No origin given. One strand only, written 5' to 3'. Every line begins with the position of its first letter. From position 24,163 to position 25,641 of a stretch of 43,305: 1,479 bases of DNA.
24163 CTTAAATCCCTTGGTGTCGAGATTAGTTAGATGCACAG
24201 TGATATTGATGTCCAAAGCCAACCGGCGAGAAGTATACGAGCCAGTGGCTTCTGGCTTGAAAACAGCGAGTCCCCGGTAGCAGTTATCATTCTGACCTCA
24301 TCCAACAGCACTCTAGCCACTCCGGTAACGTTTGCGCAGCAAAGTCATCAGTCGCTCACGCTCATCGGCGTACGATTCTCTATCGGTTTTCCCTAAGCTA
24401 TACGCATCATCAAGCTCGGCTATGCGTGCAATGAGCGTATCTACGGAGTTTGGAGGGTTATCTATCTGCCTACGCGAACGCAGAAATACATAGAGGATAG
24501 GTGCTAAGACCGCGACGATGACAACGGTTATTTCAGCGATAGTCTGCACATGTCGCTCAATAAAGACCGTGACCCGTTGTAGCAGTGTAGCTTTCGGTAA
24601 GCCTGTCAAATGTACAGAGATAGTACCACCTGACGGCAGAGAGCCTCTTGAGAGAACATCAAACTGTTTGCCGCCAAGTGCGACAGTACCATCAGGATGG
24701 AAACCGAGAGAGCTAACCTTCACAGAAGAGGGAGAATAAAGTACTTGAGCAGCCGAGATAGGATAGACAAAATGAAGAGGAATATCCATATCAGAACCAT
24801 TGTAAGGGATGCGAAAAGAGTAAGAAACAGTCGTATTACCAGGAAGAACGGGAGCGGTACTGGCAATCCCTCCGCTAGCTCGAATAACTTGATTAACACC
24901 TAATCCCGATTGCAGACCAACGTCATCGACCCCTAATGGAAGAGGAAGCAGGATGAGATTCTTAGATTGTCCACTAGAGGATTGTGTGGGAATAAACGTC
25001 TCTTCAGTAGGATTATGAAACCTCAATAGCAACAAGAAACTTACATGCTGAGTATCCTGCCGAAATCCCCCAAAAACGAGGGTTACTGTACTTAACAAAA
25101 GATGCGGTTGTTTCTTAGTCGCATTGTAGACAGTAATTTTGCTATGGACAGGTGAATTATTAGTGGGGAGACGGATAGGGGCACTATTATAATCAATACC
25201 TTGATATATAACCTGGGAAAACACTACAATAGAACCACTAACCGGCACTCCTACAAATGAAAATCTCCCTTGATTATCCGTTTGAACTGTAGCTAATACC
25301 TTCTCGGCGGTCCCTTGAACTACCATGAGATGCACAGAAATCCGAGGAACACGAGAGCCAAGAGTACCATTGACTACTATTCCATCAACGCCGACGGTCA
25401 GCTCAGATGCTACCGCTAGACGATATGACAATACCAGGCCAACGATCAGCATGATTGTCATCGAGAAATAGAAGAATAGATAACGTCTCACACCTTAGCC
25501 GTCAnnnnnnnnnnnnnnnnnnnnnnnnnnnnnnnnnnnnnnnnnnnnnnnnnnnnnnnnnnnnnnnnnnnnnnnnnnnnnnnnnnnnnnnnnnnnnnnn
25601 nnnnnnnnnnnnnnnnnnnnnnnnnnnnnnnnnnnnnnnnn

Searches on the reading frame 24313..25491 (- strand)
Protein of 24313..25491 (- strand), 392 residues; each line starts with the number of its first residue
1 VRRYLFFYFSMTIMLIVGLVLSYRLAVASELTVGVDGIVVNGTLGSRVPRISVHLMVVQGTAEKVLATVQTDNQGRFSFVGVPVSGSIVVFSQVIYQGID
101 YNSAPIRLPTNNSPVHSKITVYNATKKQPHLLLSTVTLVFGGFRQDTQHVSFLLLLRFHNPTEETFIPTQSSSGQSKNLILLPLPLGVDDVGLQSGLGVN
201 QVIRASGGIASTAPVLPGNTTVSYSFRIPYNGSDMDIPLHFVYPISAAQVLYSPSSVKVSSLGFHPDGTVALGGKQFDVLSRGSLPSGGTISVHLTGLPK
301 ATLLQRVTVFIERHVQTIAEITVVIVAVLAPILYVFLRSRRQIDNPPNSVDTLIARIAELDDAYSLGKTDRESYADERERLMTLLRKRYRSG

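Call 3: search_protein_families(library=pfam, proteins=[window:24313-25491:-], max_evalue=1)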
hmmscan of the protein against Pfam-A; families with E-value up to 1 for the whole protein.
window:24313-25491:- (392 aa): 4 families
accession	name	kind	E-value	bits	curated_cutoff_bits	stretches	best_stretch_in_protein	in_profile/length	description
PF13620.12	CarboxypepD_reg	-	0.001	19.8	32.3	1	35-90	2-52/82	Carboxypeptidase regulatory-like domain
PF05120.17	GvpG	-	0.056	14.1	30.6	1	352-386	32-66/67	Gas vesicle protein G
PF00558.24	Vpu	-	0.092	13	24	1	319-386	15-70/81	Vpu protein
PF22902.2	NOMO1-like_9th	-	0.18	12.1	27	1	37-78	2-41/75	BOS complex subunit NOMO1-like, beta sandwich domain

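Call 4: search_protein_families(library=ncbifam, proteins=[window:24313-25491:-], max_evalue=1)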
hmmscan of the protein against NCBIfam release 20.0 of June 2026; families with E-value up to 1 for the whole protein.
window:24313-25491:- (392 aa): 2 families
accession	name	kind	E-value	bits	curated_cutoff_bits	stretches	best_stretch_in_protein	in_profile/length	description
NF058648.1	ECF_sub_HI1622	equivalog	0.053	13.5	100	1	56-80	45-69/180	NikL family nickel/cobalt ECF transporter subunit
TIGR02962.1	hdxy_isourate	equivalog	0.17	12.3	87.45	1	39-79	8-48/113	hydroxyisourate hydrolase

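Call 92: find_homologous_proteins(query=window:24313-25491:-, max_evalue=0.001)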
Query window:24313-25491:- (392 aa): 2 proteins with E <= 0.001 among 8000 candidates.
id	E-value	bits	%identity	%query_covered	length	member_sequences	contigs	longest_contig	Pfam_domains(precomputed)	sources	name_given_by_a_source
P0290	1.0e-249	845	100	100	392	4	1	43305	-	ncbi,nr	ncbi:MAG: hypothetical protein M1298_05145 [Chloroflexi bacterium]|nr:hypothetical protein [Chlorofl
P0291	2.8e-160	551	67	93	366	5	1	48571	-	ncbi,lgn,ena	-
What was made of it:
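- Tried and rejected: The homologue search for Y returned only itself and one close relative (call 92).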
